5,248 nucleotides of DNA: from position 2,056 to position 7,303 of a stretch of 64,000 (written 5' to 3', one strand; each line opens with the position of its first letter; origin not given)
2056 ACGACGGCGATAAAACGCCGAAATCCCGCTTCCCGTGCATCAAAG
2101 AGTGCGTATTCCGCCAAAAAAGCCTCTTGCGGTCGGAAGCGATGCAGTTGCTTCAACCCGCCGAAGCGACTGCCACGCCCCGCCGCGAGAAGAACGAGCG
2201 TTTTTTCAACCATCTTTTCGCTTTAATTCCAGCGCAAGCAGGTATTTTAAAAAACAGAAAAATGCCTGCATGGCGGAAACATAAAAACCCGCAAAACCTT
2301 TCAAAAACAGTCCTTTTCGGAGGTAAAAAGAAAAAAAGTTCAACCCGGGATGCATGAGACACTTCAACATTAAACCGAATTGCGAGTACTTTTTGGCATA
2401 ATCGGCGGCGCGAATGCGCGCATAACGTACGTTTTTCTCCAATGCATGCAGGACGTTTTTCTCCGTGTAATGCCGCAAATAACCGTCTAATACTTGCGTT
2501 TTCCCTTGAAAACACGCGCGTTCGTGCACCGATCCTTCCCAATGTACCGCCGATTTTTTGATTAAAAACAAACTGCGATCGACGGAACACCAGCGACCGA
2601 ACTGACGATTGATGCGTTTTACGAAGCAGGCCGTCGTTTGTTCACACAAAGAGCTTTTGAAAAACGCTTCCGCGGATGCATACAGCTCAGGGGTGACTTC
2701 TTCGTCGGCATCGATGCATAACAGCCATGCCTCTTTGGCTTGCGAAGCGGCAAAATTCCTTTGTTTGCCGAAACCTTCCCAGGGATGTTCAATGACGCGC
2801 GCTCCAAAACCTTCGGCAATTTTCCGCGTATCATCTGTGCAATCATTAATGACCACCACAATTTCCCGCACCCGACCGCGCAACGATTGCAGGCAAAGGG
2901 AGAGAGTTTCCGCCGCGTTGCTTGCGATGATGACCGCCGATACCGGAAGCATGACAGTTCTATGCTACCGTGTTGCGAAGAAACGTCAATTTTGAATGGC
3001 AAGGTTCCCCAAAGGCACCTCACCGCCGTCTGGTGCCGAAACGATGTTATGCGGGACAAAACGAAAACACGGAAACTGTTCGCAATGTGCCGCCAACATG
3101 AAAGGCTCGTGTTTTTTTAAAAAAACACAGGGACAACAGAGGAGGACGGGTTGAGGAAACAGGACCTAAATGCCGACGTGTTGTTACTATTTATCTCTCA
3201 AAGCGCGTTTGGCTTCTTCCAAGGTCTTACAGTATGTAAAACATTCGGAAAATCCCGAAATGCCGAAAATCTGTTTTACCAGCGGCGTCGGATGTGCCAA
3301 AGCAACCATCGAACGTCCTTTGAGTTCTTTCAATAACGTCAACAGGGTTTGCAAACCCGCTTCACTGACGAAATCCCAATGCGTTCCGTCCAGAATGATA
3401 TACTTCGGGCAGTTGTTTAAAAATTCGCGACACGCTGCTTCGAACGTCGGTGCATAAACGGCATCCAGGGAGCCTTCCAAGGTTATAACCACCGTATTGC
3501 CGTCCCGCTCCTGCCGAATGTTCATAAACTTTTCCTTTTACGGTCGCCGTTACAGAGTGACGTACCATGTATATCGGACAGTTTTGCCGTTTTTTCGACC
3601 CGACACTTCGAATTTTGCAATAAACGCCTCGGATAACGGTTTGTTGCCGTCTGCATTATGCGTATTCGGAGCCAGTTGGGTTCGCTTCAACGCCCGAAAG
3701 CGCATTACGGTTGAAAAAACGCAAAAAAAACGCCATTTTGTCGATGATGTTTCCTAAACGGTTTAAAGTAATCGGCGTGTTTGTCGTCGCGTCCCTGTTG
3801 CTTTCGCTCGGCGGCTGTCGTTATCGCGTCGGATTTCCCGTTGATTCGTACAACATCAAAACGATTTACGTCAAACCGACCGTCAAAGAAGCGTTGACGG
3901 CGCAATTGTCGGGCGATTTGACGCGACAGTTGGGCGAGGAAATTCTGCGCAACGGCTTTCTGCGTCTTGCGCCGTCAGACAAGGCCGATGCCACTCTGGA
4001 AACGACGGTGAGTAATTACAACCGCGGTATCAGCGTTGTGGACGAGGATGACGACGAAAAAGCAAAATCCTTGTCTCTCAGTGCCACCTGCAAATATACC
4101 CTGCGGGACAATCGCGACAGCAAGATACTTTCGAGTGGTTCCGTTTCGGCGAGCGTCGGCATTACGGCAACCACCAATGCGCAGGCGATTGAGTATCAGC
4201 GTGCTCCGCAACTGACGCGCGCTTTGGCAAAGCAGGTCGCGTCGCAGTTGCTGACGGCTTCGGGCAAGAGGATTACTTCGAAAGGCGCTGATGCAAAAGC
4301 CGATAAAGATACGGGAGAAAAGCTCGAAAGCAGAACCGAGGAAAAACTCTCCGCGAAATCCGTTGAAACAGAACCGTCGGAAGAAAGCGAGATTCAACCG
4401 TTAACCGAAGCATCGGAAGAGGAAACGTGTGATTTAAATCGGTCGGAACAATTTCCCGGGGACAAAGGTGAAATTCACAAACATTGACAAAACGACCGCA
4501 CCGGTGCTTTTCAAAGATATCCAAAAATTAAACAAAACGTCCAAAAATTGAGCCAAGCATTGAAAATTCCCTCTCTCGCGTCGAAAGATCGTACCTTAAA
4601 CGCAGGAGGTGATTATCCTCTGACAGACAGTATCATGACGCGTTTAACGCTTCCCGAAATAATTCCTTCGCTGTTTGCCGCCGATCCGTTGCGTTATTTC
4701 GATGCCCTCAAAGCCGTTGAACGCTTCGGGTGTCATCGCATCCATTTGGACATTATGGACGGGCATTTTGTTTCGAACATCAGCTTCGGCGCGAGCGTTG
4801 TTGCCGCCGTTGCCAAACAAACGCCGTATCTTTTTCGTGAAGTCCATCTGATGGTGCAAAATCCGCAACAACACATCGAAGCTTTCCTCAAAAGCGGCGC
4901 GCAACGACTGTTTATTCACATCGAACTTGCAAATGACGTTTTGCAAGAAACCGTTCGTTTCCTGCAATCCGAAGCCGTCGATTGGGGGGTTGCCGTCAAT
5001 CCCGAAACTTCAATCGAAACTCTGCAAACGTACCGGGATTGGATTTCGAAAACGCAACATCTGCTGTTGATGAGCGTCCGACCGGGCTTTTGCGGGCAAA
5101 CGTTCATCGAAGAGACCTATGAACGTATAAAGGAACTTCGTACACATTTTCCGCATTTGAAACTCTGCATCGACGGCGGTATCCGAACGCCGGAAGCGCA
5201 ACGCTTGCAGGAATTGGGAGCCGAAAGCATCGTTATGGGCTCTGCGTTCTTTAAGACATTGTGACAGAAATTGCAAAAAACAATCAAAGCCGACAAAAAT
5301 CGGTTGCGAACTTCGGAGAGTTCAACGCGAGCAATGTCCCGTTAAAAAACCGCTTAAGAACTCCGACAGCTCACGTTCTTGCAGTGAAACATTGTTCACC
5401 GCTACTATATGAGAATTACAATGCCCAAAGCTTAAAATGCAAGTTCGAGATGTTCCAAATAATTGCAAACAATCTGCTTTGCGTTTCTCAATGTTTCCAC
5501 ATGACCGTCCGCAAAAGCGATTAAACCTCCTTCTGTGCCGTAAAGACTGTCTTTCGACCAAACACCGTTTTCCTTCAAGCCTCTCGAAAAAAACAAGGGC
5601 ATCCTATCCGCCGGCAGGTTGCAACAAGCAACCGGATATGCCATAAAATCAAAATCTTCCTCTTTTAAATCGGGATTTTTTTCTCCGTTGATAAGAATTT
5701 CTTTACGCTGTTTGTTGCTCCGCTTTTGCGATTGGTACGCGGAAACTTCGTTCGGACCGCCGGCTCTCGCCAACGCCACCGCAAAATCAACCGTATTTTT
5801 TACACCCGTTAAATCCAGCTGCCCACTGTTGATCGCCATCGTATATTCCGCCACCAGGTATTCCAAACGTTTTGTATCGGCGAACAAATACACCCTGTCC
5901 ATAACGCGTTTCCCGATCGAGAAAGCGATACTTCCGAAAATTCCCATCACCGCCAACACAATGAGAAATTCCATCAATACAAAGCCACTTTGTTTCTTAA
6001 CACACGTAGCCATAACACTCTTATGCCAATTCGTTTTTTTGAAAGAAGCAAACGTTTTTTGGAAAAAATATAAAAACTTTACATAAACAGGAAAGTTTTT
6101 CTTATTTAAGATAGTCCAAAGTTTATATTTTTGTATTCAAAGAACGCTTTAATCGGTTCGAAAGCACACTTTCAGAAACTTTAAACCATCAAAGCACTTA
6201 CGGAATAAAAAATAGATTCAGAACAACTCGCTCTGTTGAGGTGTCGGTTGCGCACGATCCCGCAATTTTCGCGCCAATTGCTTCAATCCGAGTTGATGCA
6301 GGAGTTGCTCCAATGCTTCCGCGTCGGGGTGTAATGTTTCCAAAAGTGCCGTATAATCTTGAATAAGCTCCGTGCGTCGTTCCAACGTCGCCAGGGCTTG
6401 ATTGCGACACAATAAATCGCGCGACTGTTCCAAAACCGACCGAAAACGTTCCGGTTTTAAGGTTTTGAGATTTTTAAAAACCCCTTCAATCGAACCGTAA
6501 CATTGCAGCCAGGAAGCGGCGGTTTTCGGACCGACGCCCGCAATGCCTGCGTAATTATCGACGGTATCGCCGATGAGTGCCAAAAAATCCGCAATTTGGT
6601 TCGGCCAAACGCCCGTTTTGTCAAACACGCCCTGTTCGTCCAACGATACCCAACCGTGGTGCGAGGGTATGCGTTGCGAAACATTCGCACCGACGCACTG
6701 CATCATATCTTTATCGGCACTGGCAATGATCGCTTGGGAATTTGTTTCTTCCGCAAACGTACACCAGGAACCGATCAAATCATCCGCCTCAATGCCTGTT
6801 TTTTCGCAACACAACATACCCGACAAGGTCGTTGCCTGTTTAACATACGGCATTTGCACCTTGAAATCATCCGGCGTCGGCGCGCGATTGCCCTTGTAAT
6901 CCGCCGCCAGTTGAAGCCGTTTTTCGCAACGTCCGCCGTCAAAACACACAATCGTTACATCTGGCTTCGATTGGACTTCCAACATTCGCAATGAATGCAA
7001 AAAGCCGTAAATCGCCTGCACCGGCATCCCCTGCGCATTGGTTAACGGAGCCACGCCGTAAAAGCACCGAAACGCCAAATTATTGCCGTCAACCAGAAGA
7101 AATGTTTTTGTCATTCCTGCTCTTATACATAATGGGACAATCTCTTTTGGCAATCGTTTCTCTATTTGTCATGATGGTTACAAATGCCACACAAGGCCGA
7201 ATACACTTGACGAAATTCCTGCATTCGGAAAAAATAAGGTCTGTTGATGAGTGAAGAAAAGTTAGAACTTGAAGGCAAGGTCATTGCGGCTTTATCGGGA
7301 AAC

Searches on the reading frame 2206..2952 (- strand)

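Call 73: search_protein_families(library=pfam, proteins=[window:2206-2952:-], max_evalue=0.0001)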
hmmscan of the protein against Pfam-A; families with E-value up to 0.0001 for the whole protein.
window:2206-2952:- (248 aa): 1 family
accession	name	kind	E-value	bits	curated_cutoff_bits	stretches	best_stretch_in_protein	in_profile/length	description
PF00535.33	Glycos_transf_2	-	4.7e-17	62.9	23.3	1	5-93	1-98/168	Glycosyl transferase family 2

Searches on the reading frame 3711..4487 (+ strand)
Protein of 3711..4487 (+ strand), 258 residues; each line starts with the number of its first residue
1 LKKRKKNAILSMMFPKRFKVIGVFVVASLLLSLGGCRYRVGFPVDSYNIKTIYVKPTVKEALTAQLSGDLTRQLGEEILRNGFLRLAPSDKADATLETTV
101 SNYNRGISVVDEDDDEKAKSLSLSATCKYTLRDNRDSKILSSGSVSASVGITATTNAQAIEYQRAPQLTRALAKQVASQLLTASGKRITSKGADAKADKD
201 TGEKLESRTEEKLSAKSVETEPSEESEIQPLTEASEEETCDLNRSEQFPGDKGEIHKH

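Call 73: search_protein_families(library=pfam, proteins=[window:3711-4487:+], max_evalue=0.0001)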
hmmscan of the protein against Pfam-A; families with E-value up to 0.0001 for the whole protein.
window:3711-4487:+ (258 aa): 1 family
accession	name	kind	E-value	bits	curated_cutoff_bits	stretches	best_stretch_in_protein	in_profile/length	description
PF04390.17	LptE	-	1.6e-10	42.1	23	1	49-182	1-116/118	Lipopolysaccharide-assembly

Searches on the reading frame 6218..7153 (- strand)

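Call 39: search_protein_families(library=pfam, proteins=[window:6218-7153:-], max_evalue=0.001)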
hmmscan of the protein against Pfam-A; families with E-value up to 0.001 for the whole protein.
window:6218-7153:- (311 aa): 2 families
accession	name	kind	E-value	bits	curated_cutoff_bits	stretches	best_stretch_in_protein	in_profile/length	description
PF02739.22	5_3_exonuc_N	-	1.6e-42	145.5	34.3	1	18-181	2-164/164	5'-3' exonuclease, N-terminal resolvase-like domain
PF01367.25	5_3_exonuc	-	2.7e-23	82.7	40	1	182-268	1-87/97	5'-3' exonuclease, C-terminal SAM fold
